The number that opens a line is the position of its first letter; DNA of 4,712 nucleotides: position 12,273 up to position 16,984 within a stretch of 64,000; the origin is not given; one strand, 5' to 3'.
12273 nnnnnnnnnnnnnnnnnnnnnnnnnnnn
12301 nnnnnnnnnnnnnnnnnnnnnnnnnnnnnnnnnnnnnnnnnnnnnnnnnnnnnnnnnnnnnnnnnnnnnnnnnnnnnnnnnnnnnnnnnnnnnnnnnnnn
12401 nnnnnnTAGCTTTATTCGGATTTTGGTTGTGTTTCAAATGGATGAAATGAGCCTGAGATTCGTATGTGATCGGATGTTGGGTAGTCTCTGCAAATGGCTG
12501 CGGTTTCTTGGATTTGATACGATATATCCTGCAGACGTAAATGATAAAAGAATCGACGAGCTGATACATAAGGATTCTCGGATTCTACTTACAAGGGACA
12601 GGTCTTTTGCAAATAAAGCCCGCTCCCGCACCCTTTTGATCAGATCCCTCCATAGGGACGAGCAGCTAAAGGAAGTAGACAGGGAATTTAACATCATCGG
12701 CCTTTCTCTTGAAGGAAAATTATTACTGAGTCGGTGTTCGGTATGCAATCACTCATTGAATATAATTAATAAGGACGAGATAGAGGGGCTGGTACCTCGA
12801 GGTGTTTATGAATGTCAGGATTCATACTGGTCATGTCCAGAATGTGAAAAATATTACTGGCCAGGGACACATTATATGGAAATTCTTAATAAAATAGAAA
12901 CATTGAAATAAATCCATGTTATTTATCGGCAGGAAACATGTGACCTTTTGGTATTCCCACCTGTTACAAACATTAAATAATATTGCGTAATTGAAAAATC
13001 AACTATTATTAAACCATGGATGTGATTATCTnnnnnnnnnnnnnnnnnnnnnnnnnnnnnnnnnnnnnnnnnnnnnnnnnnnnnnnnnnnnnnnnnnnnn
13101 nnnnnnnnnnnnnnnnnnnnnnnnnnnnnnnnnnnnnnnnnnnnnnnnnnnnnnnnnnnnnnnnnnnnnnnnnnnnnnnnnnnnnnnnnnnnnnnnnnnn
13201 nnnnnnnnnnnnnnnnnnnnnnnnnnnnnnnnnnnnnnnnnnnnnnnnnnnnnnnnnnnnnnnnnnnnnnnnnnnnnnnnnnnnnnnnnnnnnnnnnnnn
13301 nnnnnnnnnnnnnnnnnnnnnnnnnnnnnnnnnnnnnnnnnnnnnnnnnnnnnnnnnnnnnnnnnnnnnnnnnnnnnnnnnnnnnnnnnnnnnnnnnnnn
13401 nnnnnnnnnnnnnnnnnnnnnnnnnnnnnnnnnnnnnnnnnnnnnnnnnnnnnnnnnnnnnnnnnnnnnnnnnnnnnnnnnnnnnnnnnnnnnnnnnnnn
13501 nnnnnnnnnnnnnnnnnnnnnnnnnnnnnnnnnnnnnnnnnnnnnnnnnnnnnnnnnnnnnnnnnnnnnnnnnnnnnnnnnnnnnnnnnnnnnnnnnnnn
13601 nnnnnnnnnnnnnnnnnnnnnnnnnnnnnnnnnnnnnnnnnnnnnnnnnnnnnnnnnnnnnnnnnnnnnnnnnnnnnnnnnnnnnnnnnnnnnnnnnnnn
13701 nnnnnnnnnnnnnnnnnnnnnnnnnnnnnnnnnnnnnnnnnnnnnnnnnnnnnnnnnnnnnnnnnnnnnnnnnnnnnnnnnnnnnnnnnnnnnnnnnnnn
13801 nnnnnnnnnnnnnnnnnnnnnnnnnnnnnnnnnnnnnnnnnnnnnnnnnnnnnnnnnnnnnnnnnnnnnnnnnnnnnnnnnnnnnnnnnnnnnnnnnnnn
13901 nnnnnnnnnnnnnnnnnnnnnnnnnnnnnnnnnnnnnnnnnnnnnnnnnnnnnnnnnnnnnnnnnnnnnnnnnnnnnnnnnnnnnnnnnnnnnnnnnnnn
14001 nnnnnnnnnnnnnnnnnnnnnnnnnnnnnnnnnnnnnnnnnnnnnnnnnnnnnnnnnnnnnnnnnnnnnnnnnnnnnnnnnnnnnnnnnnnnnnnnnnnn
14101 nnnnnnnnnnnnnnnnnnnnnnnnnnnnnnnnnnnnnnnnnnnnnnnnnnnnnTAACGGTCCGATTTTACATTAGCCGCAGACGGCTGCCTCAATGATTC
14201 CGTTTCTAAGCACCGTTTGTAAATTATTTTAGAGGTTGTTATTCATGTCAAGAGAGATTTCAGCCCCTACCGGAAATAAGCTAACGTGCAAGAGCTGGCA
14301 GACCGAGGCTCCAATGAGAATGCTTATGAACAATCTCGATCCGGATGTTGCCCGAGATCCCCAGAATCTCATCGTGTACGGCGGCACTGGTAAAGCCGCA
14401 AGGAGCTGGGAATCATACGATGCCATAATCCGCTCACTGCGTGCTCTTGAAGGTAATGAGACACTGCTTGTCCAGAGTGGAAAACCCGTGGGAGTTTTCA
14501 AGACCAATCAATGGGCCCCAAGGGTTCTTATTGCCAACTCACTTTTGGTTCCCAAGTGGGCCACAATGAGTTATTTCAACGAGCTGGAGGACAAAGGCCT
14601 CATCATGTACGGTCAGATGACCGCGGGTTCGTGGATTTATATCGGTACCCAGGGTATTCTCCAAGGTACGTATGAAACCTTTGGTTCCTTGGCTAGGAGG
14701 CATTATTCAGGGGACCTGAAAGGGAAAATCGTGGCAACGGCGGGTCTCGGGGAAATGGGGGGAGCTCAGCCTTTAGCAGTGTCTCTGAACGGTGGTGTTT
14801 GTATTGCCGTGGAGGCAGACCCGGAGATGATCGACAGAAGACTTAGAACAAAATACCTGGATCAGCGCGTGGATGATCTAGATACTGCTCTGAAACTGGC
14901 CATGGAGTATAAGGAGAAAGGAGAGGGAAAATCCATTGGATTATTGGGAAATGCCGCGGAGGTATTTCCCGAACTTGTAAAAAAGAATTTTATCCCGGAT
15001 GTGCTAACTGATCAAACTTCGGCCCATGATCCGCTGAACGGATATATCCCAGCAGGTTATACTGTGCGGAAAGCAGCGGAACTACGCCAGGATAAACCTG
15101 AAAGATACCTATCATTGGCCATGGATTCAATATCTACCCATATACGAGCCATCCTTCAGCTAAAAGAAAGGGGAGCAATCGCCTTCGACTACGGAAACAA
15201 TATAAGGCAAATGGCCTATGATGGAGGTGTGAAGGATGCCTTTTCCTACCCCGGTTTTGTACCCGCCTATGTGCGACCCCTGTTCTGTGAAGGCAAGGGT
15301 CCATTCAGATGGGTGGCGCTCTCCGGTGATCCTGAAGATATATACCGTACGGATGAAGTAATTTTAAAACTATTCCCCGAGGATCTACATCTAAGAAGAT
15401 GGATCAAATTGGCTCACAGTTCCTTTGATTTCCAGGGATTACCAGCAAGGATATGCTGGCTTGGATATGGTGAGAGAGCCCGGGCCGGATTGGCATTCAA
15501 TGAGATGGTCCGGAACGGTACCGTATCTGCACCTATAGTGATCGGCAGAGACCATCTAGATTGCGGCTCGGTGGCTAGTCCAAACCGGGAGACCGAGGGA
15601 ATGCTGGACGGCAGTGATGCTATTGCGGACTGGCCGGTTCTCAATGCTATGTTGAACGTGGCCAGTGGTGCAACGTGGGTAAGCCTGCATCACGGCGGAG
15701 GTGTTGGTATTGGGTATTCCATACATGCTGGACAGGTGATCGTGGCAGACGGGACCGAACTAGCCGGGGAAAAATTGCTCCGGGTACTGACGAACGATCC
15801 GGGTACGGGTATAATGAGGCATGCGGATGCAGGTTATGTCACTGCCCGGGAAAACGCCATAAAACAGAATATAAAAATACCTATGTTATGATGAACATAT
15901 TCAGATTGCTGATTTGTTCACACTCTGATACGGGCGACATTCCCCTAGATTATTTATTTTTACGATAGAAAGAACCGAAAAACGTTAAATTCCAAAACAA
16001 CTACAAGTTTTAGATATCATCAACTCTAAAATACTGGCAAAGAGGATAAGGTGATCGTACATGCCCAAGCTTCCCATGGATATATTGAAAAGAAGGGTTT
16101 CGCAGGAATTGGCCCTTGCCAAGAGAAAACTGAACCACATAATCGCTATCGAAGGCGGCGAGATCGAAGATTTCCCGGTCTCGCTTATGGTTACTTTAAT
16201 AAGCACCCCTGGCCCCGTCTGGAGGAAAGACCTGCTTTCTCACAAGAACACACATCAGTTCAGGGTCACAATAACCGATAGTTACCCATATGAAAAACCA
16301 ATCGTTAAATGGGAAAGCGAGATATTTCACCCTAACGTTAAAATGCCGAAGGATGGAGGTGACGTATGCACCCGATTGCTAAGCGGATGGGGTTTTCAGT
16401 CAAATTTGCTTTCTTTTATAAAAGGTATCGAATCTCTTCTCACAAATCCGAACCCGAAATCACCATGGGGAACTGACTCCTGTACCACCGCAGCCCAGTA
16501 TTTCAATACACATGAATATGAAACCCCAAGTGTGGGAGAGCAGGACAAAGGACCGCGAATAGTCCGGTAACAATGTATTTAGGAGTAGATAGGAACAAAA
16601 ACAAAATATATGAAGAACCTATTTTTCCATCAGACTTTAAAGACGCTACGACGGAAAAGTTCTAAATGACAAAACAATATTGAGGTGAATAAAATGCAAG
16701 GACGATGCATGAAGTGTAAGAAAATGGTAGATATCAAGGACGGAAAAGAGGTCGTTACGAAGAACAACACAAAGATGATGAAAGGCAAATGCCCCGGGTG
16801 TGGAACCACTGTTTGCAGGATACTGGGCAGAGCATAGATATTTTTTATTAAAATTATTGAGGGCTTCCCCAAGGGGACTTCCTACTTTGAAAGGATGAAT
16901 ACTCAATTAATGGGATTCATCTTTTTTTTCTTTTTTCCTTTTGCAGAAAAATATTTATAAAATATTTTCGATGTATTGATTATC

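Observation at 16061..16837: Orphan UBC/E2-fold protein with an intact HPN...Cys motif, followed by a 47-aa zinc-ribbon gene, with no E1, ubiquitin-like or JAMM gene nearby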

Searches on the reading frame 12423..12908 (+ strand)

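Call 3: search_protein_families(library=pfam, proteins=[window:12423-12908:+], max_evalue=1)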
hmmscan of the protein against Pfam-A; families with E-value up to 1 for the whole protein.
window:12423-12908:+ (162 aa): 4 families
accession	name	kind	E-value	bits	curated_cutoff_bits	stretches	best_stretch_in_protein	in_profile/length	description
PF01927.22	Mut7-C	-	4.1e-40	137.7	23.3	1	12-156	2-144/146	Mut7-C RNAse domain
PF18480.7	DUF5615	-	0.081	13.2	23.8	1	21-69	12-65/110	Domain of unknown function (DUF5615)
PF12172.15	zf-ChsH2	-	0.34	11.2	23.2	0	97-110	6-19/37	ChsH2, rubredoxin-like zinc ribbon domain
PF23546.1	Zn_ribbon_TOP3B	-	0.39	10.8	27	0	101-117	5-21/40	DNA topoisomerase 3-beta zinc ribbon domain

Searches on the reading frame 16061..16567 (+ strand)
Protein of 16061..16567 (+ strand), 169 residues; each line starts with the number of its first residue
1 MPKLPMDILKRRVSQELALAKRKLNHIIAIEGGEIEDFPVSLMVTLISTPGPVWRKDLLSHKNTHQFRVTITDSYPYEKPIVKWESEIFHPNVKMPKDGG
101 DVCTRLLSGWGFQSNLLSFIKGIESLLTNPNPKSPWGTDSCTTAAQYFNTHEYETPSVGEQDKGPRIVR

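Call 3: search_protein_families(library=pfam, proteins=[window:16061-16567:+], max_evalue=1)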
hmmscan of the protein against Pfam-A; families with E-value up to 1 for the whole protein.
window:16061-16567:+ (169 aa): 2 families
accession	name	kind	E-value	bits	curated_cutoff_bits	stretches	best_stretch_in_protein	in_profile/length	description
PF00179.31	UQ_con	-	8.7e-15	55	27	1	61-146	43-127/140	Ubiquitin-conjugating enzyme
PF05743.18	UEV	-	0.085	13.2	27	1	69-129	54-117/121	UEV domain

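Call 4: search_protein_families(library=ncbifam, proteins=[window:16061-16567:+], max_evalue=1)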
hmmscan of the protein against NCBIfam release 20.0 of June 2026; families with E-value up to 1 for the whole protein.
window:16061-16567:+ (169 aa): 0 families

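Call 5: search_solved_structures(query=window:16061-16567:+, max_evalue=1, show_alignments=3)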
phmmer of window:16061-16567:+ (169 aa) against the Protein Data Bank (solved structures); distinct sequences matched with E-value up to 1: 257 (the best 60 are shown).
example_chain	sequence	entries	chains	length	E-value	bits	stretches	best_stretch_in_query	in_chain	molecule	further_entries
8iej_R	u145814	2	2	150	1.3e-10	44.5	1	64-154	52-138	Ubiquitin-conjugating enzyme E2 A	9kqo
6cyo_A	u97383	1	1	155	1.3e-10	44.5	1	64-154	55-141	Ubiquitin-conjugating enzyme E2 A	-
6cyr_A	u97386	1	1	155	1.5e-10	44.3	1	64-154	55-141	Ubiquitin-conjugating enzyme E2 A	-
1z3d_A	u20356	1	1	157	1.6e-10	44.2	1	64-154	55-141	Ubiquitin-conjugating enzyme E2 1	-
1q34_A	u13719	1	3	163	1.9e-10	44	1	64-154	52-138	Ubiquitin-conjugating enzyme E2-21.5 kDa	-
1jas_A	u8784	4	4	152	4.6e-10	42.7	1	64-154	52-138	UBIQUITIN-CONJUGATING ENZYME E2-17 KDA | UBIQUITIN-CONJUGATING ENZYME E2 B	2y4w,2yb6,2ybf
8btl_C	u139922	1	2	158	8.6e-10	41.8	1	64-154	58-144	Ubiquitin conjugating enzyme E2 A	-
8ieg_R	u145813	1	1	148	2.3e-09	40.4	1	61-144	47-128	Ubiquitin-conjugating enzyme E2 2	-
7mex_B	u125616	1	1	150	2.4e-09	40.4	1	62-144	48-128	Ubiquitin-conjugating enzyme E2 2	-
7uv8_A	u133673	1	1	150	2.4e-09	40.4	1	61-144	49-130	Ubiquitin-conjugating enzyme E2 2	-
1ayz_A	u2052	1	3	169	3.1e-09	40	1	62-145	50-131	UBIQUITIN-CONJUGATING ENZYME RAD6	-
7mey_B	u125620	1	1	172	3.3e-09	39.9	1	62-145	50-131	Ubiquitin-conjugating enzyme E2 2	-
7w75_A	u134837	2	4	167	3.4e-09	39.9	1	62-145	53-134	Ubiquitin-conjugating enzyme E2 2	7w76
7uvc_A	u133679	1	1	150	3.4e-09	39.9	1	63-144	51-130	Ubiquitin-conjugating enzyme E2 2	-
2aak_A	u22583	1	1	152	4.4e-09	39.5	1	66-144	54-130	UBIQUITIN CONJUGATING ENZYME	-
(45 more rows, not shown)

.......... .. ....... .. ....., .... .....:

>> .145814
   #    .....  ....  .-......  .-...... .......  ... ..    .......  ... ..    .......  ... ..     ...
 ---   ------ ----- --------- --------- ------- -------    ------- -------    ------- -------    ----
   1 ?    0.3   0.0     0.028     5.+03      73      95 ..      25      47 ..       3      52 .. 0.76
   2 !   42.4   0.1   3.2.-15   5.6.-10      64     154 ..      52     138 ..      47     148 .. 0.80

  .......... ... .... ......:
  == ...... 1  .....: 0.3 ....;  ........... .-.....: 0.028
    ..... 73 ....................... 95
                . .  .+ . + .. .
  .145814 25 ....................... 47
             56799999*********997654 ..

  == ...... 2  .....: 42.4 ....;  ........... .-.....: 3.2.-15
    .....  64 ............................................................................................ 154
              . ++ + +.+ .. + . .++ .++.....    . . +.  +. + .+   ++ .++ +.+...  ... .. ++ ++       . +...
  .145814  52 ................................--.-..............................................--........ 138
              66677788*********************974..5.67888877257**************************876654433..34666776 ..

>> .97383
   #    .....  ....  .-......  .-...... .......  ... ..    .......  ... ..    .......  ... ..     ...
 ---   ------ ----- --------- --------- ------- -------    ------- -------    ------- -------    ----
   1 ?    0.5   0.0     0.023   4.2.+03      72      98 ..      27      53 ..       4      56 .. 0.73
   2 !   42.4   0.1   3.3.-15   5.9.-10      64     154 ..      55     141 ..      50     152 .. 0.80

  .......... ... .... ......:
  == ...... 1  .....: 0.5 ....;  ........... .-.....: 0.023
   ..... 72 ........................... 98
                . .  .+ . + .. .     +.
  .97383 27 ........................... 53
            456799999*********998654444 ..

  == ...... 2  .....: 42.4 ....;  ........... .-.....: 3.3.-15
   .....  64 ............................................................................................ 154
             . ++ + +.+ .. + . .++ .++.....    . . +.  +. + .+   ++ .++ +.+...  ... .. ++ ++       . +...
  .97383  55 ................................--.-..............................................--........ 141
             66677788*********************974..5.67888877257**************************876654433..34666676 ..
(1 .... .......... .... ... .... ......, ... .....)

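Call 13: find_homologous_proteins(query=window:16061-16567:+, max_evalue=0.001)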
Query window:16061-16567:+ (169 aa): 42 proteins with E <= 0.001 among 66 candidates.
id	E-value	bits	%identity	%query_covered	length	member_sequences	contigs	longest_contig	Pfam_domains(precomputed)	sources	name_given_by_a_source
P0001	1.8e-99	349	89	100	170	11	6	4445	PF00179.32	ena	-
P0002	6.6e-99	347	88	100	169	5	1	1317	PF00179.32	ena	-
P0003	4.0e-95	334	82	100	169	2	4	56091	PF00179.32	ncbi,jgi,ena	-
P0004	1.2e-86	307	76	100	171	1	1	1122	PF00179.32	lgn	-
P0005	3.6e-86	305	74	100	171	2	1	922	PF00179.32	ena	-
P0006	3.8e-84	299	76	100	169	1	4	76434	PF00179.32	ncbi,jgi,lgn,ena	-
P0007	1.2e-79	284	72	100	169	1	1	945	PF00179.32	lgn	-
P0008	3.4e-70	253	64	99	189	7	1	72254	PF00179.32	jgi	jgi:ubiquitin-conjugating enzyme E2 C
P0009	1.3e-69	251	64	99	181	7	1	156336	PF00179.32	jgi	jgi:ubiquitin-conjugating enzyme E2 C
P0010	8.7e-69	249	63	99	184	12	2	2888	PF00179.32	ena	-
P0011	3.8e-68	247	62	99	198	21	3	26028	PF00179.32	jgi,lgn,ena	-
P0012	5.8e-68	246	64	99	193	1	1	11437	PF00179.32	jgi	jgi:ubiquitin-conjugating enzyme E2 C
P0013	7.3e-66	239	59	100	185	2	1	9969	PF00179.32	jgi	-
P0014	1.2e-65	238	60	99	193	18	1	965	PF00179.32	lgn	-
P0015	1.7e-65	238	58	99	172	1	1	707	PF00179.32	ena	-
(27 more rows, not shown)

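Call 15: find_encoding_contigs(protein=P0003, flank=6000, max_places=3)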
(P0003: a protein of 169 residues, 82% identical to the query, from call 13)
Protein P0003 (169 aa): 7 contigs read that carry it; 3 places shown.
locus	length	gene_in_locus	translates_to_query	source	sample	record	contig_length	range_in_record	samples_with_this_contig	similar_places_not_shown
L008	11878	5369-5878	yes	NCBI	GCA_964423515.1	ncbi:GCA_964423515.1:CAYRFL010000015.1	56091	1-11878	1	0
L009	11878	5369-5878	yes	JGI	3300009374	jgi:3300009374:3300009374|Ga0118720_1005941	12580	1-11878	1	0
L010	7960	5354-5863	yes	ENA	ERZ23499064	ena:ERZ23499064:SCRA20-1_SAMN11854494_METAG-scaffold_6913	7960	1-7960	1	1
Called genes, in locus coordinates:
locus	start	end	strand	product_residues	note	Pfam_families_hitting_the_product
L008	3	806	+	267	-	?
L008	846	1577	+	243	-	PF01872:RibD_C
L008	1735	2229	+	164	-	PF01927:Mut7-C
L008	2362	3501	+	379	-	PF00226:DnaJ, PF01556:DnaJ_C, PF00684:DnaJ_CXXCXGXG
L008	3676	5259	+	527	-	PF17391:Urocanase_N, PF01175:Urocanase, PF17392:Urocanase_C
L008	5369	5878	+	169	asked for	PF00179:UQ_con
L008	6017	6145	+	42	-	PF18930:DUF5679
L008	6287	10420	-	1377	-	-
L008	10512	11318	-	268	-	PF03447:NAD_binding_3, PF01958:Asp_DH_C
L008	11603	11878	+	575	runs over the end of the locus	-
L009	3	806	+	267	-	?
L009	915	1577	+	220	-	PF01872:RibD_C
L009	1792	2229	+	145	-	PF01927:Mut7-C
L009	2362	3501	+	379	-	PF00226:DnaJ, PF01556:DnaJ_C, PF00684:DnaJ_CXXCXGXG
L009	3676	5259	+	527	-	PF17391:Urocanase_N, PF01175:Urocanase, PF17392:Urocanase_C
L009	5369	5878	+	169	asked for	PF00179:UQ_con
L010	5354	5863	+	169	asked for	PF00179:UQ_con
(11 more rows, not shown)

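Call 16: find_encoding_contigs(protein=P0006, flank=6000, max_places=3)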
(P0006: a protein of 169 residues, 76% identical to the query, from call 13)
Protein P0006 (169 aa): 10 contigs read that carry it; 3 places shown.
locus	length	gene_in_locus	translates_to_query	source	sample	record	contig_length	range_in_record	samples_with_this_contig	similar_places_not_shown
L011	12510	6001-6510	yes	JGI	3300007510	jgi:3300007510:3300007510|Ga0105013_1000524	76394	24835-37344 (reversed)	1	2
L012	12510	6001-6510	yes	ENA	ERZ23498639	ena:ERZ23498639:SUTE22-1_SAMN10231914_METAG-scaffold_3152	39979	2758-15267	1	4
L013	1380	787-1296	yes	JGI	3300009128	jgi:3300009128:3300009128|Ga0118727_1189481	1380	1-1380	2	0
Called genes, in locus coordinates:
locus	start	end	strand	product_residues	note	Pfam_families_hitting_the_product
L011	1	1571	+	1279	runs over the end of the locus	PF13559:DUF4129 (weak)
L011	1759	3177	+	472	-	PF04055:Radical_SAM (weak)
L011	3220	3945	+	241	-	PF01872:RibD_C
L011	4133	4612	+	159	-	PF01927:Mut7-C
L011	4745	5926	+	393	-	PF00226:DnaJ, PF01556:DnaJ_C, PF00684:DnaJ_CXXCXGXG (weak)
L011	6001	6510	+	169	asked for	PF00179:UQ_con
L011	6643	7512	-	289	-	PF23435:DUF7121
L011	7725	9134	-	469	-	PF13424:TPR_12, PF13371:TPR_9 (weak), PF13414:TPR_11 (weak), PF14559:TPR_19 (weak), PF13431:TPR_17 (weak), PF00515:TPR_1, PF07719:TPR_2, PF13181:TPR_8, +1 more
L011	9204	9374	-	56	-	-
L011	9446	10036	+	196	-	-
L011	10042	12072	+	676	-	PF03169:OPT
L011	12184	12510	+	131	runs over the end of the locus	-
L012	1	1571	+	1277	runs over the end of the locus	PF13559:DUF4129 (weak)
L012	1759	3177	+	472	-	PF04055:Radical_SAM (weak)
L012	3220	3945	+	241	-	PF01872:RibD_C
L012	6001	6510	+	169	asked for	PF00179:UQ_con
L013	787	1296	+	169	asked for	PF00179:UQ_con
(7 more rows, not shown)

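Call 17: find_encoding_contigs(protein=P0009, flank=6000, max_places=3)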
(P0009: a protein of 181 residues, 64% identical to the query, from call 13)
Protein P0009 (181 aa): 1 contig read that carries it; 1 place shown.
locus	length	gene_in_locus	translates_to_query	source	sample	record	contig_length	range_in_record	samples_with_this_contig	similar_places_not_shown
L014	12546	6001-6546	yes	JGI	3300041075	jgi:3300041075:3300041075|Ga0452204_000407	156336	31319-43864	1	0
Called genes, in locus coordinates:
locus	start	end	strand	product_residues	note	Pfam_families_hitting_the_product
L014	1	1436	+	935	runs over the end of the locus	PF00521:DNA_topoisoIV, PF03989:DNA_gyraseA_C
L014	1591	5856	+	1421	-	-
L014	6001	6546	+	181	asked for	PF00179:UQ_con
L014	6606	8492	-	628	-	PF00083:Sugar_tr, PF03209:PUCC (weak), PF07690:MFS_1, PF12832:MFS_1_like, PF00854:PTR2 (weak), PF07690:MFS_1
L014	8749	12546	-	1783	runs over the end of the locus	PF05048:NosD, PF13229:Beta_helix, PF05048:NosD (weak), PF13229:Beta_helix, PF17892:Cadherin_5 (weak), PF17963:Big_9 (weak)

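Call 19: predict_structure(protein=window:16061-16567:+)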
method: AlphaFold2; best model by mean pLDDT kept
length: 169 residues; sequences in the alignment: 1
mean_pLDDT: 44.9   pTM: 0.35
mean pLDDT of the five models: 44.9, 36.6, 35.4, 34.9, 34.4
residues with pLDDT >= 90: 0; 70-90: 0; 50-70: 61; < 50: 108
segments of 3 or more residues with pLDDT < 50: 1-10, 26-28, 32-41, 51-64, 74-84, 91-99, 128-169
pLDDT, mean of each block of 10 residues (from residue 1): 39 54 52 41 55 42 51 45 48 47 50 54 51 35 32 31 33
secondary structure, 60 per line:
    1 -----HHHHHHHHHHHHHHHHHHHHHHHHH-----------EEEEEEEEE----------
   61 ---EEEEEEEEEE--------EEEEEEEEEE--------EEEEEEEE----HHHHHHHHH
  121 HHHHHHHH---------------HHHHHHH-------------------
elements in order: H6-30 E42-50 E64-73 E82-91 E100-107 H112-128 H144-150

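Call 80: search_protein_families(library=padloc, proteins=[window:16061-16567:+], max_evalue=0.01)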
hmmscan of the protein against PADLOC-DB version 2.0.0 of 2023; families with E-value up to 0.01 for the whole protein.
window:16061-16567:+ (169 aa): 0 families

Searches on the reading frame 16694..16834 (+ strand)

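Call 3: search_protein_families(library=pfam, proteins=[window:16694-16834:+], max_evalue=1)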
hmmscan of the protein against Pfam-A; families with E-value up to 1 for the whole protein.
window:16694-16834:+ (47 aa): 14 families
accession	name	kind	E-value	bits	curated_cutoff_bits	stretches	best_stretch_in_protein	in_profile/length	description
PF18930.5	DUF5679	-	2.7e-11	43.8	27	1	5-43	2-40/40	Domain of unknown function (DUF5679)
PF19108.5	DUF5795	-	0.0036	17.8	27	1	2-42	8-48/74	Family of unknown function (DUF5795)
PF18073.7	Zn_ribbon_LapB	-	0.0094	16.1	25.7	0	31-37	15-21/28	Rubredoxin metal binding domain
PF01155.25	HypA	-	0.046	14.2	28.9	1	2-43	70-99/112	Hydrogenase/urease nickel incorporation, metallochaperone, hypA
PF10621.14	FpoO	-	0.092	13.5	25.2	1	2-40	34-70/110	F420H2 dehydrogenase subunit FpoO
PF01485.27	IBR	-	0.099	13.2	24.3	1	5-42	21-53/65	IBR domain, a half RING-finger domain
PF25164.1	CoiA_N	-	0.14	12.1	26.3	1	5-21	20-36/50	Competence protein CoiA, N-terminal domain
PF12773.13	DZR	-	0.2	12.3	27.3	0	3-15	25-37/45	Double zinc ribbon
PF17848.7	Zn_ribbon_ACC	-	0.22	12.2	24.5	1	32-42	3-13/26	Acetyl-CoA carboxylase zinc finger domain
PF01428.23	zf-AN1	-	0.25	11.9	27.9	1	27-41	10-24/40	AN1-like Zinc finger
PF14787.11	zf-CCHC_5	-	0.3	11.3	27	1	2-10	2-10/36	GAG-polyprotein viral zinc-finger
PF25207.1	DUF7837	-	0.38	11.2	27.8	0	30-40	5-15/47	Domain of unknown function (DUF7837)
PF20173.3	ZnF_RZ-type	-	0.46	10.6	27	0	27-40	28-41/54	RZ type zinc finger domain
PF21202.3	SLX1_C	-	0.62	10.9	27.2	0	29-40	48-59/65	Structure-specific endonuclease subunit SLX1, C-terminal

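Call 4: search_protein_families(library=ncbifam, proteins=[window:16694-16834:+], max_evalue=1)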
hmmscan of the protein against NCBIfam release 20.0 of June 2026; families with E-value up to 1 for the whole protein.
window:16694-16834:+ (47 aa): 5 families
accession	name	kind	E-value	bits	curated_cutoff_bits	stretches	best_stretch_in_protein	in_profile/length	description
NF002572.0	PRK02224.1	equivalog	0.079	11.2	1087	1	11-40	432-461/888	DNA double-strand break repair ATPase Rad50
NF041909.1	HVO_2753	equivalog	0.16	11.9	80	1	25-42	21-38/59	HVO_2753 family zinc finger protein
NF001753.0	PRK00481.1-3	subfamily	0.43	9.5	243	1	3-39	123-158/252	NAD-dependent protein deacylase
TIGR04104.1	cxxc_20_cxxc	subfamily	0.51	10.7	45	1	4-39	2-34/93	TIGR04104 family putative zinc finger protein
NF001605.0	PRK00398.1-2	equivalog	0.7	9.8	63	0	4-19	3-18/43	DNA-directed RNA polymerase subunit P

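Call 80: search_protein_families(library=padloc, proteins=[window:16694-16834:+], max_evalue=0.01)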
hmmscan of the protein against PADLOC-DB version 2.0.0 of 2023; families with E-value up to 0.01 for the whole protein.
window:16694-16834:+ (47 aa): 0 families
